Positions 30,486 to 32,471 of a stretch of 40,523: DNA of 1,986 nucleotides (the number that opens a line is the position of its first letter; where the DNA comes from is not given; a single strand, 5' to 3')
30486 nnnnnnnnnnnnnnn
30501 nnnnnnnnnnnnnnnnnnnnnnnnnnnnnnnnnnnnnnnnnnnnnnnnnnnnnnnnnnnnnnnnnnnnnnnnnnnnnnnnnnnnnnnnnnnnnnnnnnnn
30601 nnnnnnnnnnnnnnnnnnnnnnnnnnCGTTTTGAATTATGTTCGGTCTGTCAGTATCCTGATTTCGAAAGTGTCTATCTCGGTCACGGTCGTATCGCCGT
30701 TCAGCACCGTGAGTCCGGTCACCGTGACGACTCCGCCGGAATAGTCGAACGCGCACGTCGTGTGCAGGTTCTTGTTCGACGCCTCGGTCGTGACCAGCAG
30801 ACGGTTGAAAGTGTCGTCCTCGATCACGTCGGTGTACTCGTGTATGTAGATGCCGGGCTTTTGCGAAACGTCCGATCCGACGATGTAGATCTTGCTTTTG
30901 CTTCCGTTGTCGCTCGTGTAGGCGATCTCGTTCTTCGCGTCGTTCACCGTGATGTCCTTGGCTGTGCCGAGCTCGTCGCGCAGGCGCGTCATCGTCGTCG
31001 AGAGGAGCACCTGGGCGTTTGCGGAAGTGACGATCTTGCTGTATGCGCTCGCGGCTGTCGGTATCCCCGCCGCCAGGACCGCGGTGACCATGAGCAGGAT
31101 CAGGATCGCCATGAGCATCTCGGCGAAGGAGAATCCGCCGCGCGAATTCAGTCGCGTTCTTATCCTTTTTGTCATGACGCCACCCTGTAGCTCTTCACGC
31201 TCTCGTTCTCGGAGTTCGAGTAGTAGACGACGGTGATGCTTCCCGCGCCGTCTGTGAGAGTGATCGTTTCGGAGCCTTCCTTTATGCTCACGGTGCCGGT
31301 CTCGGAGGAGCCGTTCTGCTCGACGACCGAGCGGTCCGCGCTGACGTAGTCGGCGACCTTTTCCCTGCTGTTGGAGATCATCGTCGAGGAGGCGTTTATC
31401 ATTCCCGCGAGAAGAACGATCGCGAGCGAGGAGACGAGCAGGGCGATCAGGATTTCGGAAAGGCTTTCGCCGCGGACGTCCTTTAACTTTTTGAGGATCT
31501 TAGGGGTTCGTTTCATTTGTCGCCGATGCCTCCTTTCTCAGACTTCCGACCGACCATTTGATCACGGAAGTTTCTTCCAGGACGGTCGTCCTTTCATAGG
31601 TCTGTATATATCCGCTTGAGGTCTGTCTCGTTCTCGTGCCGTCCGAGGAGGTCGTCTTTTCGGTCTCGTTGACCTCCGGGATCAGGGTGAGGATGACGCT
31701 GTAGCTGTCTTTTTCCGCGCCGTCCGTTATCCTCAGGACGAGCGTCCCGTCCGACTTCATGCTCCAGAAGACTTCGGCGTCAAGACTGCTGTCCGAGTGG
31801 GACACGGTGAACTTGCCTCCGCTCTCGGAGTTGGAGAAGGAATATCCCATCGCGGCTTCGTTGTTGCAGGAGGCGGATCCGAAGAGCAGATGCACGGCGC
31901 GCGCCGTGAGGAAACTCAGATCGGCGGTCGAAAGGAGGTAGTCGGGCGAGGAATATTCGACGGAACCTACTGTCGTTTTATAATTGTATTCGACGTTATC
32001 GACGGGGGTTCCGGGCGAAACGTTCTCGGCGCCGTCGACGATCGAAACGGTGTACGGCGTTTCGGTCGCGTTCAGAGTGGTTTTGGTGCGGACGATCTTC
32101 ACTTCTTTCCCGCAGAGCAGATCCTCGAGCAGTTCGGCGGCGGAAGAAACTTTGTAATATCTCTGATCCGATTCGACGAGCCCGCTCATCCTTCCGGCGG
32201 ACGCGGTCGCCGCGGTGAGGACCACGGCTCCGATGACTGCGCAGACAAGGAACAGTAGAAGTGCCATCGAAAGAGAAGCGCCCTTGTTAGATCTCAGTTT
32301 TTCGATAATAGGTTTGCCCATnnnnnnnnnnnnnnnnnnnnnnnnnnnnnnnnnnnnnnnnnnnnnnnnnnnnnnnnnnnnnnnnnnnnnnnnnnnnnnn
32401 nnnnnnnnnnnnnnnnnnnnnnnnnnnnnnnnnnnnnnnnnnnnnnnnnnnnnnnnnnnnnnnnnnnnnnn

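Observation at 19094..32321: Orphan minor-pilin set + 3079-aa adhesin operon with no pilus machinery and no sortase signal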

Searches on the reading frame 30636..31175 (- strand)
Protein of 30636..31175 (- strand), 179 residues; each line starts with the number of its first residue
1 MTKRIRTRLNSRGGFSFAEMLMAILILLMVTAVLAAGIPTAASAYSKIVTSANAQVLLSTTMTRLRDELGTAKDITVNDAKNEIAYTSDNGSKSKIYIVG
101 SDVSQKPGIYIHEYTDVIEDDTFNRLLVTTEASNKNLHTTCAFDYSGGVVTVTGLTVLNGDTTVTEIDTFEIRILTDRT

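Call 6: search_protein_families(library=pfam, proteins=[window:30636-31175:-], max_evalue=0.01)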
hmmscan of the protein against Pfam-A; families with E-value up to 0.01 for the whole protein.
window:30636-31175:- (179 aa): 1 family
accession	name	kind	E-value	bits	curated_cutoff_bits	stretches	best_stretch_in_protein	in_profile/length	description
PF07963.17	N_methyl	-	0.0067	16.4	21.2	0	10-34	2-26/27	Prokaryotic N-terminal methylation motif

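Call 7: search_protein_families(library=ncbifam, proteins=[window:30636-31175:-], max_evalue=0.01)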
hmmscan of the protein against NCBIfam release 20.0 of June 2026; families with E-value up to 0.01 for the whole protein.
window:30636-31175:- (179 aa): 2 families
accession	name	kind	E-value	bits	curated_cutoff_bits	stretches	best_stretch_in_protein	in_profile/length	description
NF041013.1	T4P_ComGE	equivalog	0.00059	19.9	49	1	14-89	5-81/83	competence type IV pilus minor pilin ComGE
NF041002.1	pilin_ComGF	equivalog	0.001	19.3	80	1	14-97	3-83/139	competence type IV pilus minor pilin ComGF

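Call 10: find_encoding_contigs(protein=window:30636-31175:-, flank=10000, max_places=10)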
Protein window:30636-31175:- (179 aa): no gene with exactly this product is on record in the collection.

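Call 11: find_homologous_proteins(query=window:30636-31175:-, max_evalue=0.001)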
Query window:30636-31175:- (179 aa): 211 proteins with E <= 0.001 among 397 candidates; the best 120 are listed.
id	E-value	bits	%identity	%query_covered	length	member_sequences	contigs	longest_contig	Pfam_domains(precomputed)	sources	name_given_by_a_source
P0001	2.7e-106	370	100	100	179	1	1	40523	-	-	-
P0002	1.1e-73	264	71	99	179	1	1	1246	-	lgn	-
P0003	3.5e-48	181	58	99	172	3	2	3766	-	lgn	-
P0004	5.3e-44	168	54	99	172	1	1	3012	-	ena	-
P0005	9.7e-42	161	53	99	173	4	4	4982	-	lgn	-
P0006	1.1e-41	160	55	91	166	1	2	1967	PF07963.18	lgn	-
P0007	2.6e-40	156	47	99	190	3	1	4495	-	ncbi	-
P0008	2.2e-38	150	51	100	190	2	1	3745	-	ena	-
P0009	1.5e-37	147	50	93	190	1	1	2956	-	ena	-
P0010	2.0e-37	146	50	98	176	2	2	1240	-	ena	-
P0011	1.5e-36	144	46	99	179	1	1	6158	-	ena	-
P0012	1.5e-35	140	49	100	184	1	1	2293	PF07963.18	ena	-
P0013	2.1e-35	140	47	96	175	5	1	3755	-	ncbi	-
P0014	2.3e-35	140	47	98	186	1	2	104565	-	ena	-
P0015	9.0e-35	138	47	98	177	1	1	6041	-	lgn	-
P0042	8.2e-29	119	45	96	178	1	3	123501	-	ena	-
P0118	8.5e-25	105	40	99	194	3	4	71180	-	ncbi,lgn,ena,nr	ncbi:MAG: type II secretion system protein [Eubacterium sp.]|nr:type II secretion system protein [Eu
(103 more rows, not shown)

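Call 12: find_encoding_contigs(protein=P0042, flank=10000, max_places=3)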
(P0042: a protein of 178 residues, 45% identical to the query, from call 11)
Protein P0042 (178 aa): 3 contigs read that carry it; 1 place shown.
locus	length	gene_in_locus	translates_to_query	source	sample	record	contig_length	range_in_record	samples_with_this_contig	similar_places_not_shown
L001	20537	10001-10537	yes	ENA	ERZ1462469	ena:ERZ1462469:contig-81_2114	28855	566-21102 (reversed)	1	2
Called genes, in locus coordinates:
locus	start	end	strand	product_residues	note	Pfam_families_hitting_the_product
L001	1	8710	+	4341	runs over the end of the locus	PF24547:DUF7601 (faint), PF09479:Flg_new (weak), PF17802:SpaA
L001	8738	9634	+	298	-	-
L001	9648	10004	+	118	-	-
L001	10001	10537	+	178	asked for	-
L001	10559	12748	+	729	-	-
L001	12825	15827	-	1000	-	PF08447:PAS_3 (faint), PF00990:GGDEF, PF00563:EAL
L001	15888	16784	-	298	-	-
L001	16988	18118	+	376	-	PF22020:RlmL_1st, PF02926:THUMP, PF01170:UPF0020, PF13847:Methyltransf_31 (faint)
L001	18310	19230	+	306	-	PF00781:DAGK_cat, PF19279:YegS_C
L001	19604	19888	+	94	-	PF00166:Cpn10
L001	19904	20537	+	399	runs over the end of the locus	?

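Call 13: find_encoding_contigs(protein=P0014, flank=10000, max_places=3)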
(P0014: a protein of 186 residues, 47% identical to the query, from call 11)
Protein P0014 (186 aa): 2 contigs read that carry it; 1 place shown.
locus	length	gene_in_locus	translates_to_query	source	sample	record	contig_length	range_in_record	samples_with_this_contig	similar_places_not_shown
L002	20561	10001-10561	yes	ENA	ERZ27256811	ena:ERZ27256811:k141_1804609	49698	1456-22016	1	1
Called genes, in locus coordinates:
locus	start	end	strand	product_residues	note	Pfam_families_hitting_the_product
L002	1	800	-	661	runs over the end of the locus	PF02065:Melibiase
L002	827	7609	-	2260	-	PF10091:Glycoamylase, PF06165:GH94_b-supersand (weak), PF17167:Glyco_hydro_94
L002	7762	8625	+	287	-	PF02588:YitT_membrane, PF10035:DUF2179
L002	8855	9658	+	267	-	-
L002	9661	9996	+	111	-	-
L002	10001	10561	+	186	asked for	-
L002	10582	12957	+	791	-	-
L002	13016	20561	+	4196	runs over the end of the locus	PF09479:Flg_new (faint), PF13229:Beta_helix (weak), PF17802:SpaA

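Call 14: find_encoding_contigs(protein=P0118, flank=10000, max_places=3)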
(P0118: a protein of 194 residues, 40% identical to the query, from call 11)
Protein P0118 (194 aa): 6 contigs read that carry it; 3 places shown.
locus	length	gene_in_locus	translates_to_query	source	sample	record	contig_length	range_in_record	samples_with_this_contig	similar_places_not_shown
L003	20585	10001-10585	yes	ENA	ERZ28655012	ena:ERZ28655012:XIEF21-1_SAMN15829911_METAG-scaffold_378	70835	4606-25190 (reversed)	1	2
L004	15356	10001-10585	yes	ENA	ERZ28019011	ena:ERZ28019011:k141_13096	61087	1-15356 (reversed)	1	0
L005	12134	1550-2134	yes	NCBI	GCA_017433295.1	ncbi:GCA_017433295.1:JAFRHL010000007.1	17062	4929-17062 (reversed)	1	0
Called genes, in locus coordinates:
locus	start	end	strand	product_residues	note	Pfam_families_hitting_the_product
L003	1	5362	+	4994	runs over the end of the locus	PF09479:Flg_new (faint), PF17802:SpaA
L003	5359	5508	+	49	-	-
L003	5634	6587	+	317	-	PF04754:Transposase_31 (faint)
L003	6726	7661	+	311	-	PF00753:Lactamase_B, PF23023:Anti-Pycsar_Apyc1 (weak), PF00301:Rubredoxin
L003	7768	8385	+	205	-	PF00081:Sod_Fe_N, PF02777:Sod_Fe_C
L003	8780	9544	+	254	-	-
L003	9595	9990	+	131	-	-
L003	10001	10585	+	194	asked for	-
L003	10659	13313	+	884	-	PF07963:N_methyl (weak)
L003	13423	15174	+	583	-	PF05157:MshEN, PF00437:T2SSE, PF13173:AAA_14 (faint)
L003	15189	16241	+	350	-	PF00437:T2SSE, PF13401:AAA_22 (faint)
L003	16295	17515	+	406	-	PF28597:T2SSF_N, PF00482:T2SSF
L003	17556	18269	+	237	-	-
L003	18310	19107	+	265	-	PF06750:A24_N_bact, PF01478:Peptidase_A24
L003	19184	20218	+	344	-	PF11104:PilM_2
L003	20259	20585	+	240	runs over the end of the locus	-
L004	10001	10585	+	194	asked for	-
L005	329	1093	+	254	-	-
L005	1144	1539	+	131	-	-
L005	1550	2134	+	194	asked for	-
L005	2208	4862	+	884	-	PF07963:N_methyl (weak)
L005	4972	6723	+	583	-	PF05157:MshEN, PF00437:T2SSE, PF13173:AAA_14 (faint)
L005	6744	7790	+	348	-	PF00437:T2SSE, PF13401:AAA_22 (faint)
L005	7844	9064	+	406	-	PF28597:T2SSF_N, PF00482:T2SSF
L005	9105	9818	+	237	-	-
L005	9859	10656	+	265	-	PF06750:A24_N_bact, PF01478:Peptidase_A24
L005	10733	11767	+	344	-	PF11104:PilM_2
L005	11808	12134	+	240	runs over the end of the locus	-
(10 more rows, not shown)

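Call 18: find_related_loci(query=A1, collection=genome_contigs, flank=10000)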
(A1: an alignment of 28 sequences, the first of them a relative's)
Query A1 (179 aa) in genome_contigs; peptide patterns used: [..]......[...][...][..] (x = any residue, [..] = any of these).
92 stretches matched a pattern; 20 encode a relative of the query (tblastn E <= 1e-3); 20 distinct loci.
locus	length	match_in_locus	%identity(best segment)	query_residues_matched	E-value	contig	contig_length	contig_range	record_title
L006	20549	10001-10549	46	1-176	7e-41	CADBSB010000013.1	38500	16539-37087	MAG: uncultured Ruminococcus sp. isolate RUG14256 genome assembly, contig: RUG14256_asm_13, whole genome shotgun sequenc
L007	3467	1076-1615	42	1-176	4e-32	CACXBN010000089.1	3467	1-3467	MAG: uncultured Ruminococcus sp. isolate RUG11111 genome assembly, contig: RUG11111_asm_89, whole genome shotgun sequenc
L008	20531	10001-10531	42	1-175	2e-31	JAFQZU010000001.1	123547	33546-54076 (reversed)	MAG: Lachnospiraceae bacterium isolate RGIG2300 Goat_Duodenum.Co__c94430, whole genome shotgun sequence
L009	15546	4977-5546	36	1-177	6e-31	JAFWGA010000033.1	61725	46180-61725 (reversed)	MAG: Blautia sp. isolate RGIG5706 Sheep_Duodenum.Co__c483450, whole genome shotgun sequence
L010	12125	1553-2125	40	1-177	1e-30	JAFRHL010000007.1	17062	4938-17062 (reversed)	MAG: Eubacterium sp. isolate RGIG2473 Goat_Jejunum-2__c52381, whole genome shotgun sequence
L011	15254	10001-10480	41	2-157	3e-30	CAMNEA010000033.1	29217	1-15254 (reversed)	MAG: uncultured Butyrivibrio sp. isolate SRR873597_bin.67_metaWRAP_v1.3_MAG genome assembly, contig: NODE.3268_length_29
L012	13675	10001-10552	37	3-178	2e-29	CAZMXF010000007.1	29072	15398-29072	MAG TPA_asm: uncultured Oscillospiraceae bacterium isolate SRP278969_co1_70 genome assembly, contig: NODE_1569_length_29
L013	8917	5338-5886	36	1-177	2e-29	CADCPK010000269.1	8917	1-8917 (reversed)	MAG: uncultured Lachnospiraceae bacterium isolate RUG14852 genome assembly, contig: RUG14852_asm_269, whole genome shotg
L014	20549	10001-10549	37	5-177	7e-29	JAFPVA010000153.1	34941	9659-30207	MAG: Butyrivibrio sp. isolate RGIG1500 Goat_Abomasum-2__c276325, whole genome shotgun sequence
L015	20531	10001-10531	39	3-176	5e-29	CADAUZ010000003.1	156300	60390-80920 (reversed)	MAG: Ruminococcaceae bacterium isolate RUG13650 genome assembly, contig: RUG13650_asm_3, whole genome shotgun sequence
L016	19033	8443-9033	38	8-173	1e-28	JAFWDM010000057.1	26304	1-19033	MAG: Lachnospiraceae bacterium isolate RGIG5640 Sheep_Duodenum-3__c276336, whole genome shotgun sequence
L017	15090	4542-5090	37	1-177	2e-28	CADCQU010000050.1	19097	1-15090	MAG: uncultured Lachnospiraceae bacterium isolate RUG14896 genome assembly, contig: RUG14896_asm_50, whole genome shotgu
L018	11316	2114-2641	40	6-175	3e-28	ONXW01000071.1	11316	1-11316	uncultured Clostridiales bacterium isolate RUG743 genome assembly, contig: k87_6015972, whole genome shotgun sequence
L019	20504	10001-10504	40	4-175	4e-28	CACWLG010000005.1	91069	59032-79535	MAG: Ruminococcaceae bacterium isolate RUG10684 genome assembly, contig: RUG10684_asm_5, whole genome shotgun sequence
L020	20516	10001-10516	39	1-175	4e-28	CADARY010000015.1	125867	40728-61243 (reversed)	MAG: Ruminococcaceae bacterium isolate RUG13571 genome assembly, contig: RUG13571_asm_15, whole genome shotgun sequence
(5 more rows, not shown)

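Call 30: search_solved_structures(query=A1, max_evalue=10)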
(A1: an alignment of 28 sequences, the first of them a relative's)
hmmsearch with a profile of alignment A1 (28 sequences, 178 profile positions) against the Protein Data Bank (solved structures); distinct sequences matched with E-value up to 10: 8.
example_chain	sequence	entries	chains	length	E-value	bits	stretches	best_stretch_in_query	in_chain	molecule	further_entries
9egp_A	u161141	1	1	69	0.0034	20.5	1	6-65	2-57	Geopilin domain 1 protein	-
7tgg_A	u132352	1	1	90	0.014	18.5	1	5-34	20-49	Geopilin domain 1 protein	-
7c04_A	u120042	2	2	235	0.52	13.4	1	73-162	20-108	Heat shock protein 75 kDa, mitochondrial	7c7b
5f3k_A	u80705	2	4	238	0.53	13.3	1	73-162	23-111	Heat shock protein 75 kDa, mitochondrial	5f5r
5hph_A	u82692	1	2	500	1.5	11.9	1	73-161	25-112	Heat shock protein 75 kDa, mitochondrial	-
4z1f_A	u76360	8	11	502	1.5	11.9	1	73-161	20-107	Heat shock protein 75 kDa, mitochondrial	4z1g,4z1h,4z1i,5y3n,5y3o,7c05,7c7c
7ulk_A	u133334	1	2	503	1.5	11.9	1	73-161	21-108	Heat shock protein 75 kDa, mitochondrial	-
7u8u_A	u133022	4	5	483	1.5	11.8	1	74-161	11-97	Heat shock protein 75 kDa, mitochondrial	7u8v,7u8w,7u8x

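Call 52: search_protein_families(library=pfam, proteins=[L003:17556-18269:+, L011:14382-14837:+, L011:12936-14237:+], max_evalue=1)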
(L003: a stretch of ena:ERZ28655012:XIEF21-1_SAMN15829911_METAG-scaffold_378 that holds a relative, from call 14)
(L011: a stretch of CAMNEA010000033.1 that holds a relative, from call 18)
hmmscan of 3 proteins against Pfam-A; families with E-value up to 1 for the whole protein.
L003:17556-18269:+ (237 aa): 0 families

L011:14382-14837:+ (151 aa): 7 families
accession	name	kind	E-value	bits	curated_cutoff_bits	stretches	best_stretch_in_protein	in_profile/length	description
PF07963.17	N_methyl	-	1.8e-07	30.9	21.2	1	21-45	3-27/27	Prokaryotic N-terminal methylation motif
PF04636.18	PA26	-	0.0043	16.5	29.4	1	20-93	142-216/445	PA26 p53-induced protein (sestrin)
PF03935.22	SKN1_KRE6_Sbg1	-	0.0077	15.1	30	1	10-97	25-118/501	Beta-glucan synthesis-associated protein SKN1/KRE6/Sbg1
PF14221.11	DUF4330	-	0.017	15.7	27.6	1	30-121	19-103/167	Domain of unknown function (DUF4330)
PF16339.10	DUF4969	-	0.058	14.2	31.4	1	102-139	36-76/79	Domain of unknown function (DUF4969)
PF08496.15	Peptidase_S49_N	-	0.12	12.9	27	1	25-94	8-76/147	Peptidase family S49 N-terminal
PF19560.4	DUF6082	-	0.21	11.6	26.7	1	33-87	11-65/163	Family of unknown function (DUF6082)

L011:12936-14237:+ (433 aa): 7 families
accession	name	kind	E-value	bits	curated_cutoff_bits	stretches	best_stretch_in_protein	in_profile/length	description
PF01816.23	LRV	-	1.4e-55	182.4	21.6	9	156-179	2-25/26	Leucine rich repeat variant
PF02985.28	HEAT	-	4.7e-20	70.2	23.5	2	353-373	4-24/31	HEAT repeat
PF25591.1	LRV_2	-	8.5e-15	54.9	27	2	134-189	5-59/61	Leucine Rich Repeat Variant domain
PF13646.12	HEAT_2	-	1.2e-13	51.6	27.7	5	119-189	4-85/88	HEAT repeats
PF14841.11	FliG_M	-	0.0053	17.4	25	0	144-177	30-63/76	FliG middle domain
PF13412.12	HTH_24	-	0.031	14.3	21.9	0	47-65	2-20/48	Winged helix-turn-helix DNA-binding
PF10098.14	DUF2336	-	0.68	9.8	34.6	0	151-309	22-173/262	Uncharacterised protein conserved in bacteria (DUF2336)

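Call 77: search_protein_families(library=pfam, alignment_id=A1, max_evalue=1)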
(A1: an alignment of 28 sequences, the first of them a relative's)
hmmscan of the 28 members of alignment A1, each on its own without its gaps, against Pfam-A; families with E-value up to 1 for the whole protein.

A. member 1, P0001 (179 aa): 1 family
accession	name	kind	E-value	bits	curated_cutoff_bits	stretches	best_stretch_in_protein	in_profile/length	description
PF07963.17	N_methyl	-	0.0067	16.4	21.2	1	10-34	2-26/27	Prokaryotic N-terminal methylation motif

B. families by the number of members that match (of 28 scanned): 18 families
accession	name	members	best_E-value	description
PF07963.17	N_methyl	28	2.6e-06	Prokaryotic N-terminal methylation motif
PF05690.20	ThiG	4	0.0025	Thiazole biosynthesis protein ThiG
PF00375.23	SDF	4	0.013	Sodium:dicarboxylate symporter family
PF23922.1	DUF7261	2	0.0032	Family of unknown function (DUF7261)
PF13786.12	DUF4179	2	0.023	Domain of unknown function (DUF4179)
PF23958.1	DUF7287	2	0.058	Family of unknown function (DUF7287)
PF23906.1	DUF7248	2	0.07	Family of unknown function (DUF7248)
PF06004.18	DUF903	1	0.012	Bacterial protein of unknown function (DUF903)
PF23235.1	WH3_Lhr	1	0.022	Large helicase-related protein, winged-helix domain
PF16404.10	BT_2262-like_C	1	0.027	BT_2262-like, C-terminal domain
PF19865.4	DUF6338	1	0.032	Family of unknown function (DUF6338)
PF17175.10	MOLO1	1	0.051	Modulator of levamisole receptor-1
PF11131.13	PhrC_PhrF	1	0.055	Rap-phr extracellular signalling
PF02458.20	Transferase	1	0.082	Transferase family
PF03463.20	eRF1_1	1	0.086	eRF1 domain 1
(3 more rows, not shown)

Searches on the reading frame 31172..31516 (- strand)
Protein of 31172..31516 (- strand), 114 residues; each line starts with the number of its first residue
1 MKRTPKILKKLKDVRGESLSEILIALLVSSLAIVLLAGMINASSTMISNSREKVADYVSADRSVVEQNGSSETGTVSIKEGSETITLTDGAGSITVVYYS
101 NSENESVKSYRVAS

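Call 6: search_protein_families(library=pfam, proteins=[window:31172-31516:-], max_evalue=0.01)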
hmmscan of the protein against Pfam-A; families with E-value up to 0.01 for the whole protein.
window:31172-31516:- (114 aa): 0 families

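Call 7: search_protein_families(library=ncbifam, proteins=[window:31172-31516:-], max_evalue=0.01)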
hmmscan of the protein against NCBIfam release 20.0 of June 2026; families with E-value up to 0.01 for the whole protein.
window:31172-31516:- (114 aa): 1 family
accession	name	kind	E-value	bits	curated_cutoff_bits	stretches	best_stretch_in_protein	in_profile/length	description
NF041013.1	T4P_ComGE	equivalog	0.0018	18.4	49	1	12-89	1-80/83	competence type IV pilus minor pilin ComGE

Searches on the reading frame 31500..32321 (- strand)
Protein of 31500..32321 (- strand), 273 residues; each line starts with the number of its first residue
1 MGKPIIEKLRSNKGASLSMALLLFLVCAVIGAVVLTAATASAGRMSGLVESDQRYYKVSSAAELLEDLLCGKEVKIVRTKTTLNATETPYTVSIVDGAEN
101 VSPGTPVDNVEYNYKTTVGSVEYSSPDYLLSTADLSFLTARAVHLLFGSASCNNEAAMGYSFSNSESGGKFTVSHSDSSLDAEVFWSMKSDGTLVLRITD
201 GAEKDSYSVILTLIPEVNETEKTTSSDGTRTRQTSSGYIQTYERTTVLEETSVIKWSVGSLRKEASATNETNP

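Call 6: search_protein_families(library=pfam, proteins=[window:31500-32321:-], max_evalue=0.01)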
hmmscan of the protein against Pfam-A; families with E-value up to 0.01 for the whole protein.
window:31500-32321:- (273 aa): 0 families

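Call 7: search_protein_families(library=ncbifam, proteins=[window:31500-32321:-], max_evalue=0.01)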
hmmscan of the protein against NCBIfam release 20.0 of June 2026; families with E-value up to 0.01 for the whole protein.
window:31500-32321:- (273 aa): 0 families

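Call 28: search_solved_structures(query=A2, max_evalue=10)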
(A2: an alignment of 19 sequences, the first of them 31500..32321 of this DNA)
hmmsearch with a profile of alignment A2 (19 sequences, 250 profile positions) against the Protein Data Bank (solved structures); distinct sequences matched with E-value up to 10: 3.
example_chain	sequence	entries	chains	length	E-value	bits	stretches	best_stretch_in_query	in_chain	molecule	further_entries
9e78_3b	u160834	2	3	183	0.15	15.5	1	50-147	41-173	ArcMAP2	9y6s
9n2z_A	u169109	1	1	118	2.3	11.6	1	145-216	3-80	LM2363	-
7vpx_J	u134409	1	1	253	4.3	10.7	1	113-238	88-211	DnaJ homolog subfamily C member 8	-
